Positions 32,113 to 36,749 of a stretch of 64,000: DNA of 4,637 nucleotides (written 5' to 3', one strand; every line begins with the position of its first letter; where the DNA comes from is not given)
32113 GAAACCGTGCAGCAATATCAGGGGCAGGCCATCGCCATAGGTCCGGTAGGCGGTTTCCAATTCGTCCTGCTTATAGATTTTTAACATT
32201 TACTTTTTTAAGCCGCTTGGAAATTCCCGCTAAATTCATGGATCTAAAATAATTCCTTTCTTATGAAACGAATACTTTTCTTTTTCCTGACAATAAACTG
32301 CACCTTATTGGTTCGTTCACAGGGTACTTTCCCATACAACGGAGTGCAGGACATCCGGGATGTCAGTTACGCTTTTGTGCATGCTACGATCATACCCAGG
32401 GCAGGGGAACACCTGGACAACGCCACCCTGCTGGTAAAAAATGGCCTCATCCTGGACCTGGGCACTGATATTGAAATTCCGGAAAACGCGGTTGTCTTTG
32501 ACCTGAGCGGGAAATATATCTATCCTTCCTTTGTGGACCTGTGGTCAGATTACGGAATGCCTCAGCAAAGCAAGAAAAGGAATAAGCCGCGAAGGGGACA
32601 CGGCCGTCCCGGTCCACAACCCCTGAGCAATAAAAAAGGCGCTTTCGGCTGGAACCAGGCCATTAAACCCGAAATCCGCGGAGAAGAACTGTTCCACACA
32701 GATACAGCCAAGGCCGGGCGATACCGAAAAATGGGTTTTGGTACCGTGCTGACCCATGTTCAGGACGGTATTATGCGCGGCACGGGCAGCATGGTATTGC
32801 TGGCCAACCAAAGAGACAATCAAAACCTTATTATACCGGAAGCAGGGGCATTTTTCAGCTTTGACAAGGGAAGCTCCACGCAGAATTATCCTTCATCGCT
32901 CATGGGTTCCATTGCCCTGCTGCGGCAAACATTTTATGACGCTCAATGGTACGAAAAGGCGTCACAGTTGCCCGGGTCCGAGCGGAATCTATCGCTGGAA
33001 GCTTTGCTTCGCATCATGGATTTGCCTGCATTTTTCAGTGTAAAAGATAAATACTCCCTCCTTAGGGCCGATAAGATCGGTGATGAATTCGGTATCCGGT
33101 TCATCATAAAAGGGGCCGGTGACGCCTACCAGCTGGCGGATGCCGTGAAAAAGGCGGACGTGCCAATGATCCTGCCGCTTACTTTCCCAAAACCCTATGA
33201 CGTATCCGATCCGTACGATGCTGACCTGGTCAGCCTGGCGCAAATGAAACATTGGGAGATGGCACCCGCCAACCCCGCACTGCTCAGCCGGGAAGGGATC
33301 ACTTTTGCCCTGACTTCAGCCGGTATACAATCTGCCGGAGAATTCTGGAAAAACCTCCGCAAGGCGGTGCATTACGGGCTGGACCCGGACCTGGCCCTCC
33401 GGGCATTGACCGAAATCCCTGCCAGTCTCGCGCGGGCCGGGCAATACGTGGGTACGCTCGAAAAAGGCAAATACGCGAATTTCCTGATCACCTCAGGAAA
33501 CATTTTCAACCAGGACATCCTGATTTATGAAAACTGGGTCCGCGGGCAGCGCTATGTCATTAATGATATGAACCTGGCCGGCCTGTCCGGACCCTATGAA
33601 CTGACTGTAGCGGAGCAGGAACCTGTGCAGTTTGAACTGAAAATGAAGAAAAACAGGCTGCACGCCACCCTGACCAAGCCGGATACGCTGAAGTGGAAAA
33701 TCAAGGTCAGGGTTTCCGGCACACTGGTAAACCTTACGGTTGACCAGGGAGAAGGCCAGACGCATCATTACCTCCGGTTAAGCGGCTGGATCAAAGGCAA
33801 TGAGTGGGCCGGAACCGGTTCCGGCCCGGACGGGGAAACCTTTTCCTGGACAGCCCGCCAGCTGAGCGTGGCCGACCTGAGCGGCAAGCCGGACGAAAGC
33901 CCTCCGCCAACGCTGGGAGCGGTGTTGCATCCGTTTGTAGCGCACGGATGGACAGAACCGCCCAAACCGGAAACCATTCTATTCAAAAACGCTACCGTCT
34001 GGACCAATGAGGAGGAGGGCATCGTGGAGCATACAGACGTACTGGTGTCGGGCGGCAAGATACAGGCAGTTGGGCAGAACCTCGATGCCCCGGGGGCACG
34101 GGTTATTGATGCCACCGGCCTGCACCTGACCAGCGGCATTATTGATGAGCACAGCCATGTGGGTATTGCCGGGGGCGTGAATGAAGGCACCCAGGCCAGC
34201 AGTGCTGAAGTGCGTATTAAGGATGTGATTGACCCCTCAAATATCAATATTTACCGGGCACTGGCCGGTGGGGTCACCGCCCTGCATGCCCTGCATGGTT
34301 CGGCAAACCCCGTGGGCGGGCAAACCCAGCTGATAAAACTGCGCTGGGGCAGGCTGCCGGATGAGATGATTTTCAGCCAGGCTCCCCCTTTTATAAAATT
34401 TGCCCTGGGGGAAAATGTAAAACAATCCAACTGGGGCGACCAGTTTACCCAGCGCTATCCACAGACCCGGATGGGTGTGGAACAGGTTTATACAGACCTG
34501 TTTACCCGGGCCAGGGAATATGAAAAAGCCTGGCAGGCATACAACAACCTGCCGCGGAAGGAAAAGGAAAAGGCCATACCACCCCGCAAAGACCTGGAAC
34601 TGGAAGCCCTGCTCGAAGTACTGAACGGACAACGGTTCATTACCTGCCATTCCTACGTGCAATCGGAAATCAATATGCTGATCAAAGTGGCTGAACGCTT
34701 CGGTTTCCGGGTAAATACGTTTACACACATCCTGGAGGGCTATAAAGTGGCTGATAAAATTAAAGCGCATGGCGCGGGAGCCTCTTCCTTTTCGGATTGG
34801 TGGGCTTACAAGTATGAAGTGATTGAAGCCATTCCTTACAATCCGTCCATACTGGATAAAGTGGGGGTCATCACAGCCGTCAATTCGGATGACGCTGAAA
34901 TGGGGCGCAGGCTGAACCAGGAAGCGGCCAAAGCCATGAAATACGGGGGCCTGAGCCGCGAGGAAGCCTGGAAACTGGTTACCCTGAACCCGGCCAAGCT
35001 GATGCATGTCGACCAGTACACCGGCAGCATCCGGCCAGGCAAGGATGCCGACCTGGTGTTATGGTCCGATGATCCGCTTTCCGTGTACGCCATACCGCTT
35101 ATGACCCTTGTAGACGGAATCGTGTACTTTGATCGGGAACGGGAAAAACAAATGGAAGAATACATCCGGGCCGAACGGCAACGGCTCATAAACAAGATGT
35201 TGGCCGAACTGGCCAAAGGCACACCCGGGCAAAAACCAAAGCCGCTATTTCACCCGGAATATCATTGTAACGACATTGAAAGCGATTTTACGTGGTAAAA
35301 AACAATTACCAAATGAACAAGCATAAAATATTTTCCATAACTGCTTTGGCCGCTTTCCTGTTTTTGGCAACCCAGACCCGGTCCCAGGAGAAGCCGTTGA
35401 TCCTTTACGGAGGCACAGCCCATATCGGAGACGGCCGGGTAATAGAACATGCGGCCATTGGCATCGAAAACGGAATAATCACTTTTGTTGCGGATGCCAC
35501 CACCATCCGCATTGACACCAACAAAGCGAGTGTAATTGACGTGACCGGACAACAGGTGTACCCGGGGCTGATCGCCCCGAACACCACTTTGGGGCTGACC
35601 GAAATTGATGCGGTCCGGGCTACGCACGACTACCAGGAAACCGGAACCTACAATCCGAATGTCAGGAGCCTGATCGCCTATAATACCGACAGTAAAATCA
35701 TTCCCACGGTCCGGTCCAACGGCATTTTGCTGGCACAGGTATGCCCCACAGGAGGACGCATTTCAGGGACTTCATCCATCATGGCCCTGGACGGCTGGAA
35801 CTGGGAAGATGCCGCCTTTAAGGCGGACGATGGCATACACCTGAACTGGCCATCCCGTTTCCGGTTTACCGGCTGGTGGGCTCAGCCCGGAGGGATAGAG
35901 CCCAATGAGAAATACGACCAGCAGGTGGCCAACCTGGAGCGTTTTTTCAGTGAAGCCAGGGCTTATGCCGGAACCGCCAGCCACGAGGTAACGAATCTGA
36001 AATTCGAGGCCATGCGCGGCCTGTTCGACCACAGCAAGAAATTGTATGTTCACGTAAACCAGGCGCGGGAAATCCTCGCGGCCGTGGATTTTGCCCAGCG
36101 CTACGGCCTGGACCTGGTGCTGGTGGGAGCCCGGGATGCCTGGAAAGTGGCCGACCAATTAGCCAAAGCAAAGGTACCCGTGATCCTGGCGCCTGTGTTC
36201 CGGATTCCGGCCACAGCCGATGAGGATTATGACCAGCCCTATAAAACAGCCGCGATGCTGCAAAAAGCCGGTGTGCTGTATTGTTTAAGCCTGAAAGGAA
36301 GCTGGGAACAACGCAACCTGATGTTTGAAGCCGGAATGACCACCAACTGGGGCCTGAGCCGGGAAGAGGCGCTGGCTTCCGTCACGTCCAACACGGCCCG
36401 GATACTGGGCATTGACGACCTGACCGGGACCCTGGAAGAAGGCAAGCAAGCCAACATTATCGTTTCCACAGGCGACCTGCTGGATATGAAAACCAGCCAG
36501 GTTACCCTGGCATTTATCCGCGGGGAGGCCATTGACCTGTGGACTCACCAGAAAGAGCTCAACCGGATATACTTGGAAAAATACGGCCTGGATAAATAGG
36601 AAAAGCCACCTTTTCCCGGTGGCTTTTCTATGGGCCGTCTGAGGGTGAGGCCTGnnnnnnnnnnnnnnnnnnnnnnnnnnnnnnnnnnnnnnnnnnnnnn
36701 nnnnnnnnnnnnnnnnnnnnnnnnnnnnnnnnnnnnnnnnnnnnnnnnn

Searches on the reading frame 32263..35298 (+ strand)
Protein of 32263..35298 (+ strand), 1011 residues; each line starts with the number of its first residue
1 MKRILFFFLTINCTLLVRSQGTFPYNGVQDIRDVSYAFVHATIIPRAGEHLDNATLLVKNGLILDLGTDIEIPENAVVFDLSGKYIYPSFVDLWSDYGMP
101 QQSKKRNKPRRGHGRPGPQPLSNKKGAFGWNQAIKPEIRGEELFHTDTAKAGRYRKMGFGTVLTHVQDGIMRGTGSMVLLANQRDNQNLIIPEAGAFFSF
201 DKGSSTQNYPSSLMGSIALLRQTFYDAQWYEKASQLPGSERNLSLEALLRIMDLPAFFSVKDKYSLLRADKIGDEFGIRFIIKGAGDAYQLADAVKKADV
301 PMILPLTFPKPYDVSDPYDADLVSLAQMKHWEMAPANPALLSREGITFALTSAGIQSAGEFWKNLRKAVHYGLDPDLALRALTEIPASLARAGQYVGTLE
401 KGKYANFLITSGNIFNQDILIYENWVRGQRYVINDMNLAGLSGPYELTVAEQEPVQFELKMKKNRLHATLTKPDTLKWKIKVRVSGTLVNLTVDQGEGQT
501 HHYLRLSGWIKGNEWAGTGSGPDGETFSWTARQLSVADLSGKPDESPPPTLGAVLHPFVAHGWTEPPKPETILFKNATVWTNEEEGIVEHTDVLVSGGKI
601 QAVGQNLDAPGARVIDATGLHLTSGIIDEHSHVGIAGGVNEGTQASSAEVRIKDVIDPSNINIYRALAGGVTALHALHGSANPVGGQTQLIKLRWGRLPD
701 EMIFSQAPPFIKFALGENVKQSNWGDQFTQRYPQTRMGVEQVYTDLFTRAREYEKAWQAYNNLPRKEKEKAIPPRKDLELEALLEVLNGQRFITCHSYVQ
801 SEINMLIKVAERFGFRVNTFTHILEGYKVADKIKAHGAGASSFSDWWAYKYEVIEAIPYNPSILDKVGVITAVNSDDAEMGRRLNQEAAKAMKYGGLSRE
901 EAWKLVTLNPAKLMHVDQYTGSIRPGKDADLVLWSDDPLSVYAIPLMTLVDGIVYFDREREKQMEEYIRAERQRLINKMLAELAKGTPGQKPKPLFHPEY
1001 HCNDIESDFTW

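Call 17: search_protein_families(library=pfam, proteins=[window:32263-35298:+], max_evalue=0.0001)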
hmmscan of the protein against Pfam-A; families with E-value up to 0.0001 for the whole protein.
window:32263-35298:+ (1011 aa): 2 families
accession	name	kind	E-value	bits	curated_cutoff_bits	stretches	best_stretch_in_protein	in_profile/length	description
PF01979.26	Amidohydro_1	-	2.3e-22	80.1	25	2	863-938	238-322/345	Amidohydrolase family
PF07969.17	Amidohydro_3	-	5e-20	72.9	29.7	1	870-952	387-468/472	Amidohydrolase family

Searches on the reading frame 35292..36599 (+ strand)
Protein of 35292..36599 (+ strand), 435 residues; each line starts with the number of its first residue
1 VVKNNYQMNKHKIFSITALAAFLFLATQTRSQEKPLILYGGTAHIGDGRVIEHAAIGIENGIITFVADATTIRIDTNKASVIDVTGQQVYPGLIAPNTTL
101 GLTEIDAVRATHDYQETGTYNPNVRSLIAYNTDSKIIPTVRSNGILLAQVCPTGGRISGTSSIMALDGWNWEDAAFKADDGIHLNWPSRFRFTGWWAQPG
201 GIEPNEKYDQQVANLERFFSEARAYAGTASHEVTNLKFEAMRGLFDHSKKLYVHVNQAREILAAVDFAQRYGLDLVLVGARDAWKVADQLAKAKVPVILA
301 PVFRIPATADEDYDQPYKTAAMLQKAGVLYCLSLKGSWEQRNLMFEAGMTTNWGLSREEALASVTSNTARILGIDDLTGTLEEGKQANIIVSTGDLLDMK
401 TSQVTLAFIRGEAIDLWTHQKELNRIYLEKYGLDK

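Call 17: search_protein_families(library=pfam, proteins=[window:35292-36599:+], max_evalue=0.0001)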
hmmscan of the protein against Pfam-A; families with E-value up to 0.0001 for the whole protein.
window:35292-36599:+ (435 aa): 2 families
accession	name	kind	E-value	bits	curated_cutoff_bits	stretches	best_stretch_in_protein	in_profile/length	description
PF01979.26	Amidohydro_1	-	9.1e-10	38.7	25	1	352-399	278-329/345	Amidohydrolase family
PF07969.17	Amidohydro_3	-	5.5e-09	36.4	29.7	1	347-404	399-456/472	Amidohydrolase family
